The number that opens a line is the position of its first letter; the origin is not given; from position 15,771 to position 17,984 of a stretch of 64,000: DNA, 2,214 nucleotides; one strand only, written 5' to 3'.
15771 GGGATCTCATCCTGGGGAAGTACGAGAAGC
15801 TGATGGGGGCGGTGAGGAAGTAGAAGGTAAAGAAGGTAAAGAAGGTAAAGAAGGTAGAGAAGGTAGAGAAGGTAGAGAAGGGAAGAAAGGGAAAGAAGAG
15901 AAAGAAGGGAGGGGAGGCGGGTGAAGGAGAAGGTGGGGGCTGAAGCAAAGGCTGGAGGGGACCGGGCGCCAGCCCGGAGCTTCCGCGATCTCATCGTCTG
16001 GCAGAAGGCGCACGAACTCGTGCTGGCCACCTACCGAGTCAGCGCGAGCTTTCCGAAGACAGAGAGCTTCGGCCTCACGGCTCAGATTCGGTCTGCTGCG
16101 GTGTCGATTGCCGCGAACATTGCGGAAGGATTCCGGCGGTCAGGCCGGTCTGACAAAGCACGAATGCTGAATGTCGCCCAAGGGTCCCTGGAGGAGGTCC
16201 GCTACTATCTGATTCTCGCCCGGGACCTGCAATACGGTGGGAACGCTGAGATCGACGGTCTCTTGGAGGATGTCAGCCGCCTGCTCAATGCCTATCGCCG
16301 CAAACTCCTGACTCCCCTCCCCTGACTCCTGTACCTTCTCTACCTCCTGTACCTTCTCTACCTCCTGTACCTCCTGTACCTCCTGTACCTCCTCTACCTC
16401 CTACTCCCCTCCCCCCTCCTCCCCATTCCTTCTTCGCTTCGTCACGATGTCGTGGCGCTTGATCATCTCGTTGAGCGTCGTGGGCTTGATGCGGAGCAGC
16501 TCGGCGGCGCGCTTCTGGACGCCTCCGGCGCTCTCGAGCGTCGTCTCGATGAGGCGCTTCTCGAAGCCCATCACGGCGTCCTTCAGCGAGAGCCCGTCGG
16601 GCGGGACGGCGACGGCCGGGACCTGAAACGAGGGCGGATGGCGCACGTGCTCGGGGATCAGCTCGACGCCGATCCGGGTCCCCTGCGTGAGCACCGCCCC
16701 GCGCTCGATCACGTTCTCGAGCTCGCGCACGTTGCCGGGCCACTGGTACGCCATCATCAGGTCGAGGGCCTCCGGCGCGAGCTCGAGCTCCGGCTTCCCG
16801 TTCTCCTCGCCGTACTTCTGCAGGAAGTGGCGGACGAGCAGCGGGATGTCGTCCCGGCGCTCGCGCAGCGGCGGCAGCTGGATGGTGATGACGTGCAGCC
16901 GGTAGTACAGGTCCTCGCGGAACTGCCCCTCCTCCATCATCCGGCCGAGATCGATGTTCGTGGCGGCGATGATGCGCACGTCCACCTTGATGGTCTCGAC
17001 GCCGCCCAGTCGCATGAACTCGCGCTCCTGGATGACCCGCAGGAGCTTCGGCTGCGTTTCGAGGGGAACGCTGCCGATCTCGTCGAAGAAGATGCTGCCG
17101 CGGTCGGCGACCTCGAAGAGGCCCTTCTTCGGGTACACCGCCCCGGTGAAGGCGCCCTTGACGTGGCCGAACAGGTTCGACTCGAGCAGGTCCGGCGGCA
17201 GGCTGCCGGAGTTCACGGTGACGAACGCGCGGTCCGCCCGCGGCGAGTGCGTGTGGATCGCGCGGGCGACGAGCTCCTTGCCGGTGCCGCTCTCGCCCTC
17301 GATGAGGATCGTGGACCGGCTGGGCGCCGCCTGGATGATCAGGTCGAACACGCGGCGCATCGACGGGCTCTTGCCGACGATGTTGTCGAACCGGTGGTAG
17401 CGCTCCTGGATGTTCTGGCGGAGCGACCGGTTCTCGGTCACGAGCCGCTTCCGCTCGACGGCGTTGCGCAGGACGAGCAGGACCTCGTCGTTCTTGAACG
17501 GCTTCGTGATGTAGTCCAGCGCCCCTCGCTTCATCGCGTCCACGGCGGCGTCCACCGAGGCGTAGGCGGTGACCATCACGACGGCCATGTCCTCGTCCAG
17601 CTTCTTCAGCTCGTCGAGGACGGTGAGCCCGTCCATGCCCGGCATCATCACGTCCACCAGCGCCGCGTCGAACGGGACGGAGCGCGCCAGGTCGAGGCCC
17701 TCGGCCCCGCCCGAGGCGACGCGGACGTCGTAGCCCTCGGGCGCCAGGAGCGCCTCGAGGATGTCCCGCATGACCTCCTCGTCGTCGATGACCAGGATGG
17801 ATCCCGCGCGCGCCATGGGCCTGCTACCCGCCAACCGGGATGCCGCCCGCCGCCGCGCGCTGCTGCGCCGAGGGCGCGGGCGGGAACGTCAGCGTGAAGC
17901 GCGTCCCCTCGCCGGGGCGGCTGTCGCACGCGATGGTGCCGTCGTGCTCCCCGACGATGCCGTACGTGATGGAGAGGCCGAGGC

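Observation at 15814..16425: Four-helix-bundle (rRNA IVS-protein family) gene bracketed by inverted tandem 9-mer arrays: an IVS-like cassette outside an rRNA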

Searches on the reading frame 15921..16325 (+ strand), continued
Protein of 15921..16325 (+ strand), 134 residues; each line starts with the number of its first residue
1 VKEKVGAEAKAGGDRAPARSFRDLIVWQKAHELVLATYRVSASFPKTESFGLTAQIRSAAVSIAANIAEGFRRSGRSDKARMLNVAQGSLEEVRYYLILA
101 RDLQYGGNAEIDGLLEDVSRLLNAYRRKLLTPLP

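Call 53: search_protein_families(library=padloc, proteins=[window:15921-16322:+], max_evalue=0.01)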
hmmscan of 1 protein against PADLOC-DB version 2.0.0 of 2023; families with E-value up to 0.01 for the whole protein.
window:15921-16322:+ (134 aa): 0 families
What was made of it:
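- On Anti-phage defence system component: No family at E <= 0.01 (call 53).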

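Call 76: search_protein_families(library=pfam, proteins=[L044:315-1931:-], max_evalue=0.01)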
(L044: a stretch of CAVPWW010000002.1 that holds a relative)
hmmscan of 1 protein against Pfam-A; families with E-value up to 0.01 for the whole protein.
L044:315-1931:- (538 aa): 0 families
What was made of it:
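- Tried and rejected: A Pfam search of the 538-aa protein co-repeated with a 4HB gene in one MAG gave no hit (call 76).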

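Call 78: find_encoding_contigs(protein=P0002, flank=1500, max_places=2)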
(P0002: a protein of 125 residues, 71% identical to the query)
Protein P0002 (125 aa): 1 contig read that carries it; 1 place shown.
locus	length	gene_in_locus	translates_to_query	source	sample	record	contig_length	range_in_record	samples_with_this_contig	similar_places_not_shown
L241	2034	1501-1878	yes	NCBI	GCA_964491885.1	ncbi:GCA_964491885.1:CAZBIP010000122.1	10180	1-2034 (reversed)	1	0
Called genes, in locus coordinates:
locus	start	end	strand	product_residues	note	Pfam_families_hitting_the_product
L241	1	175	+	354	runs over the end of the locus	PF00534:Glycos_transf_1, PF13692:Glyco_trans_1_4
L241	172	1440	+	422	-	PF00534:Glycos_transf_1, PF13692:Glyco_trans_1_4, PF13524:Glyco_trans_1_2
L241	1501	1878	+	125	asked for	PF05635:23S_rRNA_IVP, PF22296:bAvd (weak)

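Call 79: find_encoding_contigs(protein=P0007, flank=1500, max_places=3)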
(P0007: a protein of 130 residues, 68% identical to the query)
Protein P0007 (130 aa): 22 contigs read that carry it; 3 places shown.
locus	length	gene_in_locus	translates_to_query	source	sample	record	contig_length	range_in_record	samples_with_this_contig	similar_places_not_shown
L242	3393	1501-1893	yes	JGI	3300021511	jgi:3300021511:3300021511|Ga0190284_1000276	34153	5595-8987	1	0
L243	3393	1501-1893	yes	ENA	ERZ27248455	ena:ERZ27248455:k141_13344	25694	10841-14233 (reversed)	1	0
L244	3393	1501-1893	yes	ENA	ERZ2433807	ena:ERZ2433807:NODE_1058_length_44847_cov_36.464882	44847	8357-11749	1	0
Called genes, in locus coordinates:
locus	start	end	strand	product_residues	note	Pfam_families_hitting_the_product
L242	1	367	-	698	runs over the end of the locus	PF00009:GTP_EFTU, PF22042:EF-G_D2, PF03144:GTP_EFTU_D2, PF14492:EFG_III, PF16658:RF3_C (weak), PF03764:EFG_IV, PF00679:EFG_C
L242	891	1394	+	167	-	PF02075:RuvC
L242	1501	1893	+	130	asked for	PF05635:23S_rRNA_IVP, PF22296:bAvd (faint)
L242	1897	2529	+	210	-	PF01330:RuvA_N (weak), PF14520:HHH_5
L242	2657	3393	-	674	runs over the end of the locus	PF03483:B3_4, PF03484:B5, PF17759:tRNA_synthFbeta, PF03147:FDX-ACB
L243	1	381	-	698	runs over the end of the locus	PF00009:GTP_EFTU, PF22042:EF-G_D2, PF03144:GTP_EFTU_D2, PF14492:EFG_III, PF16658:RF3_C (weak), PF03764:EFG_IV, PF00679:EFG_C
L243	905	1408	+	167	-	PF02075:RuvC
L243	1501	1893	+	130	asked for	PF05635:23S_rRNA_IVP, PF22296:bAvd (faint)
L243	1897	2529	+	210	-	PF01330:RuvA_N (weak), PF14520:HHH_5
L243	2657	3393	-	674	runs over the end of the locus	PF03483:B3_4, PF03484:B5, PF17759:tRNA_synthFbeta, PF03147:FDX-ACB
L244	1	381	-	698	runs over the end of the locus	PF00009:GTP_EFTU, PF22042:EF-G_D2, PF03144:GTP_EFTU_D2, PF14492:EFG_III, PF16658:RF3_C (weak), PF03764:EFG_IV, PF00679:EFG_C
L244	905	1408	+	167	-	PF02075:RuvC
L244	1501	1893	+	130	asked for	PF05635:23S_rRNA_IVP, PF22296:bAvd (faint)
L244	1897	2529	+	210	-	PF01330:RuvA_N (weak), PF14520:HHH_5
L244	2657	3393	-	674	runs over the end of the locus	PF03483:B3_4, PF03484:B5, PF17759:tRNA_synthFbeta, PF03147:FDX-ACB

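Call 80: find_encoding_contigs(protein=P0010, flank=1500, max_places=2)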
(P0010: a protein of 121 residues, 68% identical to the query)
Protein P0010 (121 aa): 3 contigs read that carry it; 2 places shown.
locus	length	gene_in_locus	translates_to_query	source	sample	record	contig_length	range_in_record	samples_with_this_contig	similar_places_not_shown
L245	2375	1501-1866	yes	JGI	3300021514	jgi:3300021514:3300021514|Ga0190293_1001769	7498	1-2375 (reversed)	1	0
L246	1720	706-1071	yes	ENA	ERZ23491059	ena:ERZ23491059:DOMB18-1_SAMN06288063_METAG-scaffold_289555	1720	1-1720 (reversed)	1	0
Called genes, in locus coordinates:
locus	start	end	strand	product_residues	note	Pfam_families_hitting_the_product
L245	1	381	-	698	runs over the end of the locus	PF00009:GTP_EFTU, PF22042:EF-G_D2, PF03144:GTP_EFTU_D2, PF14492:EFG_III, PF16658:RF3_C (weak), PF03764:EFG_IV, PF00679:EFG_C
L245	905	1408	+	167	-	PF02075:RuvC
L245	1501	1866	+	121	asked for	PF05635:23S_rRNA_IVP, PF22296:bAvd (weak)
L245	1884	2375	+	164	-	?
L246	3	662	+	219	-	?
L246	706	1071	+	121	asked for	PF05635:23S_rRNA_IVP, PF22296:bAvd (weak)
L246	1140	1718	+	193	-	PF14520:HHH_5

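Call 88: search_protein_representatives(protein=window:15921-16322:+)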
Query: 134 residues. Proteins with E-value up to 0.001 (for the whole library): 19478; up to 1e-10: 5683; up to 1e-30: 35. The best 150 are listed.
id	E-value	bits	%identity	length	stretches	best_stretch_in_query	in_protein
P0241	8.3e-39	148.9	60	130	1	16-131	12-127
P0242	1.0e-38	148.6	61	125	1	14-129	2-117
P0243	1.4e-38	148.2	61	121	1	17-130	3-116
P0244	4.6e-38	146.5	65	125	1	16-129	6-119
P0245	8.7e-38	145.6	59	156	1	6-129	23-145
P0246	9.0e-38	145.6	58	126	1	18-133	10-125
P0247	5.2e-37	143.1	58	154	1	13-130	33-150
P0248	5.6e-37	143.0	58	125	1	14-131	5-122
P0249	6.6e-37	142.8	59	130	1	15-130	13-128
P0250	3.6e-36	140.4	60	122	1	15-131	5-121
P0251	4.1e-36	140.2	58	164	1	16-130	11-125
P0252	4.4e-36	140.1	68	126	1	14-109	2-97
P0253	5.0e-36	139.9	57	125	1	11-132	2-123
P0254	5.6e-36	139.8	74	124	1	14-103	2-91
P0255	1.1e-35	138.8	62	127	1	16-129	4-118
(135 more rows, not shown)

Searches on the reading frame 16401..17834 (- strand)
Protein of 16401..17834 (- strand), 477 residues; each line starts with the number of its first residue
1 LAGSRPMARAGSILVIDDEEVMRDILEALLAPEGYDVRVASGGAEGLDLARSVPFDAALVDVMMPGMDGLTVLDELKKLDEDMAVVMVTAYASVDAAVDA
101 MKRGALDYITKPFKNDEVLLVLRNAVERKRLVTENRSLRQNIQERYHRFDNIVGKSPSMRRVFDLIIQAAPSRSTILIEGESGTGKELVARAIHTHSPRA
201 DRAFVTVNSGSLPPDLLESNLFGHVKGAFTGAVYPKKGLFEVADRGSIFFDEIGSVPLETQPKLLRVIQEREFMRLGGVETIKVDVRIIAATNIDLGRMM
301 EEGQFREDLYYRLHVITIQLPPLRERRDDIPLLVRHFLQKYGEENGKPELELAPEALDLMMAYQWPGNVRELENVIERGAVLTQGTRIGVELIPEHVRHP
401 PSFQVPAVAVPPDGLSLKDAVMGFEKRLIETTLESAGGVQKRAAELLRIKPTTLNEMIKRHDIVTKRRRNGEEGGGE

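Call 5: search_protein_families(library=pfam, proteins=[window:16401-17834:-])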
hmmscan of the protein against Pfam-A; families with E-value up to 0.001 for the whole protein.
window:16401-17834:- (477 aa): 6 families
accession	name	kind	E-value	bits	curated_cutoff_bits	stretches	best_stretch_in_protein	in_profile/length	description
PF00158.32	Sigma54_activat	-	1.4e-67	227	20.2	1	152-319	1-168/168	Sigma-54 interaction domain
PF00072.30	Response_reg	-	5.1e-29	101.1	30.2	1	13-120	1-108/111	Response regulator receiver domain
PF25601.1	AAA_lid_14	-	6.1e-28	96.9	27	1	324-401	1-78/87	AAA+ ATPase lid domain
PF14532.12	Sigma54_activ_2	-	6.7e-18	65.7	25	1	153-323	1-138/138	Sigma-54 interaction domain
PF02954.25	HTH_8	-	9.9e-10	38.4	22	1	424-459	5-40/42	Bacterial regulatory protein, Fis family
PF07728.20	AAA_5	-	1.3e-07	32.1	22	1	176-294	2-123/139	AAA domain (dynein-related subfamily)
